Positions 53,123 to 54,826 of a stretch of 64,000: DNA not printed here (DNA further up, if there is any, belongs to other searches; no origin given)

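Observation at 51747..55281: A PEGA / PEGA-like / TPR membrane-protein trio is inserted between ftsH and folP, with 4-nt overlaps suggesting translational coupling.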

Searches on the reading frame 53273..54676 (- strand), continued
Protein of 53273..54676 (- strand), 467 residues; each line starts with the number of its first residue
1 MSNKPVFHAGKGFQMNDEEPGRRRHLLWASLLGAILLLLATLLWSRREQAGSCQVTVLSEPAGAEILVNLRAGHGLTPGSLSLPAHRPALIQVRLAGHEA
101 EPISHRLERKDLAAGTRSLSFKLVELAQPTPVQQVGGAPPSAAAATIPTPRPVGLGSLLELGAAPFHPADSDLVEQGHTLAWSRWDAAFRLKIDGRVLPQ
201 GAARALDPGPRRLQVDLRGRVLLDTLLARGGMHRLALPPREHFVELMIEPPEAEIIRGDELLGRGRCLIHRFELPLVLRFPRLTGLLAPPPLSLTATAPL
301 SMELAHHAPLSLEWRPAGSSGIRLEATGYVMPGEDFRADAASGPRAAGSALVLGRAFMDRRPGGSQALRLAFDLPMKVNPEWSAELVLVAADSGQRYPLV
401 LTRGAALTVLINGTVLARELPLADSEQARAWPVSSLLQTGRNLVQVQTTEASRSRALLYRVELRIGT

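Call 56: find_encoding_contigs(protein=P0188, flank=8000, max_places=1)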
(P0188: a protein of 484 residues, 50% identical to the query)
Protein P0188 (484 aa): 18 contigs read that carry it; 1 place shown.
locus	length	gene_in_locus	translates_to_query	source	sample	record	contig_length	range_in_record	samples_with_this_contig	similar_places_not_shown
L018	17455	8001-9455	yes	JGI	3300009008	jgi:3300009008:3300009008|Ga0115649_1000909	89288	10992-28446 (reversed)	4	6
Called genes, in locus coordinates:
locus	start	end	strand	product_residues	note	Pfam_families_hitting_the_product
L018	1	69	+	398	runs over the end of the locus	PF01053:Cys_Met_Meta_PP, PF00155:Aminotran_1_2, PF01212:Beta_elim_lyase (weak), PF06838:Met_gamma_lyase (weak), PF01041:DegT_DnrJ_EryC1 (weak)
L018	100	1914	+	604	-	PF04551:GcpE, PF26540:GcpE_C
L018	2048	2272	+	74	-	PF00313:CSD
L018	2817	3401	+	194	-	PF13620:CarboxypepD_reg (faint)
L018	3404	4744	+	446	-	PF01171:ATP_bind_3, PF11734:TilS_C (weak)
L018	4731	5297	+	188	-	PF00156:Pribosyltran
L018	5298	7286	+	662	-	PF00004:AAA, PF17862:AAA_lid_3, PF01434:Peptidase_M41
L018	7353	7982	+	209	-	PF08308:PEGA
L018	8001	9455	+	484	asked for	-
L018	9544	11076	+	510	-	PF07719:TPR_2 (faint), PF14559:TPR_19 (faint), PF13428:TPR_14 (faint), PF13174:TPR_6 (faint), PF00515:TPR_1 (faint)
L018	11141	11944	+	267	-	PF00809:Pterin_bind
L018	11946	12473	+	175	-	PF00583:Acetyltransf_1, PF13673:Acetyltransf_10 (weak), PF13508:Acetyltransf_7, PF08445:FR47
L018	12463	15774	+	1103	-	PF26549:Tricorn_N, PF07676:PD40, PF26550:Tricorn_2nd, PF26549:Tricorn_N, PF26550:Tricorn_2nd, PF07676:PD40, PF14684:Tricorn_C1, PF14685:PDZ_Tricorn, +6 more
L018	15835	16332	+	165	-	PF13302:Acetyltransf_3, PF13420:Acetyltransf_4 (weak)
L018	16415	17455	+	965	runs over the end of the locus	PF09587:PGA_cap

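Call 59: find_related_loci(query=A6, collection=metagenome_contigs, flank=7000)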
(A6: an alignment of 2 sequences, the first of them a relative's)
Query A6 (515 aa) in metagenome_contigs; peptide patterns used: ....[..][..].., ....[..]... (x = any residue, [..] = any of these).
223 stretches matched a pattern; 5 encode a relative of the query (tblastn E <= 1e-3); 5 distinct loci.
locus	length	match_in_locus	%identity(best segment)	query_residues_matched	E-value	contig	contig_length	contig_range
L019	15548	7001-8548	76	1-515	0e+0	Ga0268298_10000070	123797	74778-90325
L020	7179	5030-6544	64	9-515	0e+0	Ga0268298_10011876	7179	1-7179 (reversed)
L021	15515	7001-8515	64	18-514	0e+0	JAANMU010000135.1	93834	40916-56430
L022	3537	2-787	100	254-515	0e+0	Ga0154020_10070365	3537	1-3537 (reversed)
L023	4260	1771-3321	43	1-515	2e-127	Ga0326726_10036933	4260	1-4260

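Call 62: search_protein_families(library=pfam, proteins=[L019:5209-6912:-, L019:4483-5205:-, L019:3426-4088:-, L019:2248-3420:-, L019:8555-9391:+, L019:9523-11370:-, L021:5157-6812:-, L021:4434-5153:-, L021:8525-9364:+, L021:9951-11153:-], max_evalue=0.001)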
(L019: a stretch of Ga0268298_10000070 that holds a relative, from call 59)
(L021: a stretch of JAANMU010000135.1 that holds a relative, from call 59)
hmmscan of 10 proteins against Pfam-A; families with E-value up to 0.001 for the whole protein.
L019:5209-6912:- (567 aa): 2 families
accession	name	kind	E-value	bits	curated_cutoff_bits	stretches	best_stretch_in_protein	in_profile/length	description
PF10079.15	Rossmann-like_BshC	-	1.6e-66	225.7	27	1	44-404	17-379/380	Bacillithiol biosynthesis BshC, N-terminal Rossmann-like domain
PF24850.1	CC_BshC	-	1e-26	94.1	27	1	407-564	1-157/159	Bacillithiol biosynthesis BshC, C-terminal coiled-coil domain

L019:4483-5205:- (240 aa): 1 family
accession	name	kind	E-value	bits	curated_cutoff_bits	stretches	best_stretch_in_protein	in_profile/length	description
PF02585.22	PIG-L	-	1.9e-27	96.7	28.2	1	12-127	1-127/129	GlcNAc-PI de-N-acetylase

L019:3426-4088:- (220 aa): 2 families
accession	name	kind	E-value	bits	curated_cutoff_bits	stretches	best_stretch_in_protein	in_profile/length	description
PF00856.33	SET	-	1.7e-25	89.9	22.4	1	68-170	1-105/105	SET domain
PF21549.2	PRDM2_PR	-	0.00092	19.4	27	0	64-170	8-113/123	PR domain zinc finger protein 2, PR domain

L019:2248-3420:- (390 aa): 8 families
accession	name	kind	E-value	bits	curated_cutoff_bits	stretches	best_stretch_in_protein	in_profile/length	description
PF00534.26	Glycos_transf_1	-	7e-43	146.6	26.4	1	186-348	6-172/172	Glycosyl transferases group 1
PF13692.12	Glyco_trans_1_4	-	7.8e-34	117.4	27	1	195-334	1-142/142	Glycosyl transferases group 1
PF13439.12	Glyco_transf_4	-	8.7e-29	101.2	28.5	1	11-176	1-169/170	Glycosyltransferase Family 4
PF13579.12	Glyco_trans_4_4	-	5.5e-17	63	29.7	1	12-171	1-157/158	Glycosyl transferase 4-like domain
PF13477.12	Glyco_trans_4_2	-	2.6e-12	47.5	23.4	1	24-149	19-139/139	Glycosyl transferase 4-like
PF20706.3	GT4-conflict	-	1.1e-08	34.9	26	1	141-303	146-316/385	Family 4 Glycosyltransferase in conflict systems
PF13524.12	Glyco_trans_1_2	-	0.00011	22.6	25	1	276-355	58-135/144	Glycosyl transferase-like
PF08323.17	Glyco_transf_5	-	0.00049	20.3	22.7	0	11-87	15-88/239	Starch synthase catalytic domain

L019:8555-9391:+ (278 aa): 4 families
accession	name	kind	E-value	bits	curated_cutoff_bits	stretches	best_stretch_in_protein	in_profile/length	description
PF01694.28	Rhomboid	-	1.2e-36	126.5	22.6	1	64-201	2-136/143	Rhomboid domain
PF08551.15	DUF1751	-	9.2e-12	45.8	22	1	60-125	3-67/99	Eukaryotic integral membrane protein (DUF1751)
PF20216.3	DUF6576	-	2.2e-09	37.8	27.3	1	239-270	15-46/47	Family of unknown function (DUF6576)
PF04511.20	DER1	-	0.00016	22.1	26.6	1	63-202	39-171/191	Der1-like family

L019:9523-11370:- (615 aa): 2 families
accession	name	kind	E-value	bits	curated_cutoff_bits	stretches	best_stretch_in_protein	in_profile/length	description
PF13229.12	Beta_helix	-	2.1e-07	31.2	25.9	0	129-232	12-115/158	Right handed beta helix region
PF18962.6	Por_Secre_tail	-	5.7e-06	27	27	1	537-611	2-73/75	Secretion system C-terminal sorting domain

L021:5157-6812:- (551 aa): 2 families
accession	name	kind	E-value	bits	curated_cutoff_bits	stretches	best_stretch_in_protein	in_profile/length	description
PF10079.15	Rossmann-like_BshC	-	1.8e-64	219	27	1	26-389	15-380/380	Bacillithiol biosynthesis BshC, N-terminal Rossmann-like domain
PF24850.1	CC_BshC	-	2.3e-25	89.8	27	1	391-549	1-157/159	Bacillithiol biosynthesis BshC, C-terminal coiled-coil domain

L021:4434-5153:- (239 aa): 1 family
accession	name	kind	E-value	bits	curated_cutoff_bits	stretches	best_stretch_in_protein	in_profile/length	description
PF02585.22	PIG-L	-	7.2e-27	94.9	28.2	1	11-126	1-127/129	GlcNAc-PI de-N-acetylase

L021:8525-9364:+ (279 aa): 3 families
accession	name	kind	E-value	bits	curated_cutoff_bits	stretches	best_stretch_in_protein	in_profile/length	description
PF01694.28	Rhomboid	-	1.6e-36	126.1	22.6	1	64-201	2-136/143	Rhomboid domain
PF20216.3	DUF6576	-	6.2e-09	36.3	27.3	1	238-270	14-46/47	Family of unknown function (DUF6576)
PF08551.15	DUF1751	-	4.9e-08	33.9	22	1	66-124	8-66/99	Eukaryotic integral membrane protein (DUF1751)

L021:9951-11153:- (400 aa): 1 family
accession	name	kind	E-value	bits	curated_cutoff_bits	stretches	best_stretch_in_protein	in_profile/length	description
PF03916.19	NrfD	-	1.6e-39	136.9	25.8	1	25-346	9-311/313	Polysulphide reductase, NrfD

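Call 66: search_protein_families(library=pfam, proteins=[L023:3359-3844:+, L023:10-534:+, L023:535-948:+, L022:794-1630:+, L020:3213-4925:-, L023:1771-3324:+], max_evalue=0.01)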
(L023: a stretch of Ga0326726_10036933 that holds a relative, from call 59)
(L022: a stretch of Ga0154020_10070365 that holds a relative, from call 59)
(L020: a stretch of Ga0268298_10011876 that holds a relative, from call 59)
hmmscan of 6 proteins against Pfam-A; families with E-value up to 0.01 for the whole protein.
L023:3359-3844:+ (161 aa): 2 families
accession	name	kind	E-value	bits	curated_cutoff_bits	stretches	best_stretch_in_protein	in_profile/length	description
PF13380.12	CoA_binding_2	-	1.1e-16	61.8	22.8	1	18-132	1-111/116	CoA binding domain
PF02629.25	CoA_binding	-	0.0065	17.6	22.3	1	20-103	6-94/97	CoA binding domain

L023:10-534:+ (174 aa): 0 families

L023:535-948:+ (137 aa): 0 families

L022:794-1630:+ (278 aa): 4 families
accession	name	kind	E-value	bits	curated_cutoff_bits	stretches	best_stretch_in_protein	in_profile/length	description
PF01694.28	Rhomboid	-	6.9e-36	124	22.6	1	64-201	2-136/143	Rhomboid domain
PF08551.15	DUF1751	-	6.6e-12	46.3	22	1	60-125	3-67/99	Eukaryotic integral membrane protein (DUF1751)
PF20216.3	DUF6576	-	5.2e-10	39.7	27.3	1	239-270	15-46/47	Family of unknown function (DUF6576)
PF04511.20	DER1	-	0.00092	19.7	26.6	1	64-199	40-168/191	Der1-like family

L020:3213-4925:- (570 aa): 2 families
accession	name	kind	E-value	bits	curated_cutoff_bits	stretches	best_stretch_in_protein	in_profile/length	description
PF10079.15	Rossmann-like_BshC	-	1e-61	209.9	27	1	49-408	19-380/380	Bacillithiol biosynthesis BshC, N-terminal Rossmann-like domain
PF24850.1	CC_BshC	-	1.8e-27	96.6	27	1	410-567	1-157/159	Bacillithiol biosynthesis BshC, C-terminal coiled-coil domain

L023:1771-3324:+ (517 aa): 1 family
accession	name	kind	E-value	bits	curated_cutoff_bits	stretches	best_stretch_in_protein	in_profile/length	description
PF08308.17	PEGA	-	1.4e-15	57.3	20.8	1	198-243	2-47/71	PEGA domain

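Call 70: search_protein_families(library=pfam, proteins=[L023:3882-4259:+, L017:2671-3234:+, L017:7356-7982:+, L017:9542-11065:+], max_evalue=0.01)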
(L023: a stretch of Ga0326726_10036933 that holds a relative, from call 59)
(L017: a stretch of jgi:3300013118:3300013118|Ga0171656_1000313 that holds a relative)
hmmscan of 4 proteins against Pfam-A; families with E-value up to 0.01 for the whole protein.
L023:3882-4259:+ (126 aa): 2 families
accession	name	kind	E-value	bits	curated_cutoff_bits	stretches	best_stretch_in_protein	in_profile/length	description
PF01694.28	Rhomboid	-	3.5e-19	69.9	22.6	1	56-126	2-71/143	Rhomboid domain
PF08551.15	DUF1751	-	3.6e-10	40.7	22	1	53-115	4-65/99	Eukaryotic integral membrane protein (DUF1751)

L017:2671-3234:+ (187 aa): 1 family
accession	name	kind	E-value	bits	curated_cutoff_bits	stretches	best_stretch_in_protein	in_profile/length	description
PF13620.12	CarboxypepD_reg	-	3.9e-06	27.6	32.3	1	87-137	2-47/82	Carboxypeptidase regulatory-like domain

L017:7356-7982:+ (208 aa): 1 family
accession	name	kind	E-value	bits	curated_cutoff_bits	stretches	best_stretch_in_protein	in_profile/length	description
PF08308.17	PEGA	-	8e-11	42.1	20.8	1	133-201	2-66/71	PEGA domain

L017:9542-11065:+ (507 aa): 8 families
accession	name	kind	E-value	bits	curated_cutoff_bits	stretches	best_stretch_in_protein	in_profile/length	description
PF07719.23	TPR_2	-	1.1e-08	35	27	0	416-444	2-30/34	Tetratricopeptide repeat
PF13432.12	TPR_16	-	4.2e-05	24.4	32.7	1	358-415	8-65/65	Tetratricopeptide repeat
PF00515.34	TPR_1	-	0.00044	20.4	27.8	0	416-444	2-30/34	Tetratricopeptide repeat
PF13174.12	TPR_6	-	0.00076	20.4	26.3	0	383-413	2-32/33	Tetratricopeptide repeat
PF14559.12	TPR_19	-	0.0016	19.1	25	0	264-315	13-62/68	Tetratricopeptide repeat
PF13414.12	TPR_11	-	0.0033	17.5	26.8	0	297-319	15-37/42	TPR repeat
PF13371.12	TPR_9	-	0.0043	17.5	35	0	283-320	2-39/73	Tetratricopeptide repeat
PF13428.12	TPR_14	-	0.0045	18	23.5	0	278-317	3-42/44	Tetratricopeptide repeat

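Call 84: search_protein_families(library=padloc, proteins=[window:53273-54676:-], max_evalue=0.01)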
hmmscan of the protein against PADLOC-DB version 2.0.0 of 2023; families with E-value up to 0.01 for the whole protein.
window:53273-54676:- (467 aa): 0 families

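Call 91: fold_search(model_id=the predicted structure, library=pdb)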
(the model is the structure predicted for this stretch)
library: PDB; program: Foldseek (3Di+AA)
matches with E <= 10: 1338; with E <= 0.001: 23
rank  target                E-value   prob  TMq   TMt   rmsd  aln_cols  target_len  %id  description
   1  1nkg                  5.3e-05  1.00  0.19  0.17  23.7       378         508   10  Rhamnogalacturonan lyase from Aspergillus aculeatus (released 2004-05-25)
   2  2xhn_A                5.9e-05  1.00  0.18  0.17  17.7       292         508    9  Rhamnogalacturonan lyase from Aspergillus aculeatus K150A active site mutant (released 2010-09-29)
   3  3njx                  5.9e-05  1.00  0.20  0.18  23.6       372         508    9  Rhamnogalacturonan Lyase from Aspergillus aculeatus mutant H210A (released 2010-10-06)
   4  5awo                  2.0e-04  1.00  0.17  0.14  15.4       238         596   13  Arthrobacter globiformis T6 isomalto-dextranse (released 2015-09-09)
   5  9buv                  2.2e-04  0.94  0.16  0.13  25.4       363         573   10  Crystal structure of Cry1Fa R226Q (released 2024-05-29)
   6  7qx5                  2.3e-04  0.99  0.20  0.15  22.2       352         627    9  mosquitocidal Cry11Aa-Y449F determined at pH 7 from naturally-occurring nanocrystals by Serial femtosecond crystallograp (released 2022-07-27)
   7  7qx6                  3.3e-04  0.99  0.19  0.15  19.5       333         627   10  mosquitocidal Cry11Aa-E583Q determined at pH 7 from naturally-occurring nanocrystals by Serial femtosecond crystallograp (released 2022-07-27)
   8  7qx7                  3.7e-04  0.99  0.20  0.15  19.7       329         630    9  mosquitocidal Cry11Aa-F17Y determined at pH 7 from naturally-occurring nanocrystals by Serial femtosecond crystallograph (released 2022-07-27)
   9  2w1w_A                4.7e-04  1.00  0.16  0.48   9.6       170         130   12  Native structure of a family 35 carbohydrate binding module from Clostridium thermocellum (released 2009-01-20)
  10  2w47_A                4.9e-04  1.00  0.18  0.50   7.4       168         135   11  Clostridium thermocellum CBM35 in complex with delta-4,5- anhydrogalacturonic acid (released 2009-01-27)
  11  8xcj_F                5.2e-04  0.69  0.15  0.16  27.6       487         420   12  Open State of central tail fiber of bacteriophage lambda upon binding to LamB (gpJ713-LamB complex) (released 2024-05-01)
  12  4xup_C                5.4e-04  1.00  0.18  0.42   8.7       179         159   13  Structure of the N-terminal CBM22-1-CBM22-2 tandem domain from Paenibacillus barcinonensis Xyn10C (released 2015-06-03)
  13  3zm8_A                6.0e-04  1.00  0.19  0.20   6.5       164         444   13  Crystal structure of Podospora anserina GH26-CBM35 beta-(1,4)- mannanase (released 2013-04-17)
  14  5ej1_B                6.3e-04  1.00  0.18  0.13   4.7       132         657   16  Pre-translocation state of bacterial cellulose synthase (released 2016-03-30)
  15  8j3y_A                7.3e-04  1.00  0.16  0.19   9.3       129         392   14  Crystal structure of CBM6E E168Q in complex with oligosaccharides (released 2024-04-24)
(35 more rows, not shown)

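Call 98: search_protein_families(library=pfam, proteins=[L015:9740-10372:+, L017:9749-10381:+, L014:7946-8578:+, L017:7356-7670:+], max_evalue=5)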
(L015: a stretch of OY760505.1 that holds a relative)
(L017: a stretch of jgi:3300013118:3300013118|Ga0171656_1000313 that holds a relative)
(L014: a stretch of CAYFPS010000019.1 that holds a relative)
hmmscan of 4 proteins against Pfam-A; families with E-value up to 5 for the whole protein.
L015:9740-10372:+ (211 aa): 0 families

L017:9749-10381:+ (211 aa): 0 families

L014:7946-8578:+ (211 aa): 0 families

L017:7356-7670:+ (105 aa): 3 families
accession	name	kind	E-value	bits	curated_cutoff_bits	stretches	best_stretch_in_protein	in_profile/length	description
PF03037.21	KMP11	-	0.066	14.4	28.3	1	44-74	16-46/90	Kinetoplastid membrane protein 11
PF14357.11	DUF4404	-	0.16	13.1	27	1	10-72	10-74/83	Domain of unknown function (DUF4404)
PF16471.10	JIP_LZII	-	0.26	12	30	1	62-102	28-69/71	JNK-interacting protein leucine zipper II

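Call 101: find_encoding_contigs(protein=P0092, flank=6000, max_places=2)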
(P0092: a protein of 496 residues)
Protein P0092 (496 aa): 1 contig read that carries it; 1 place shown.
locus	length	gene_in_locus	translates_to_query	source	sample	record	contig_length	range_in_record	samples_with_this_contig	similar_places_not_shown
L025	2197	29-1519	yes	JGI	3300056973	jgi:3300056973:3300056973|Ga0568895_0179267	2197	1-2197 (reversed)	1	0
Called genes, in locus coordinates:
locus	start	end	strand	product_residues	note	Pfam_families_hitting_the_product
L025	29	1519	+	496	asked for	PF08308:PEGA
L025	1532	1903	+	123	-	-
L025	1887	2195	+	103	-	?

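Call 102: search_protein_families(library=pfam, proteins=[L025:1532-1903:+, L025:1887-2195:+], max_evalue=0.1)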
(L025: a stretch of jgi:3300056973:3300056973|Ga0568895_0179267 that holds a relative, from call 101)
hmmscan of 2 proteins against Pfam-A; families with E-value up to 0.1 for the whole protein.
L025:1532-1903:+ (123 aa): 2 families
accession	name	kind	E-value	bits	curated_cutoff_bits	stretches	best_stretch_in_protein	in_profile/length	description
PF25592.1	DUF7937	-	0.019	14.2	31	1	11-60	174-223/402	Domain of unknown function (DUF7937)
PF14015.11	DUF4231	-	0.068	14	24.7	1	8-67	21-71/103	Protein of unknown function (DUF4231)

L025:1887-2195:+ (103 aa): 0 families
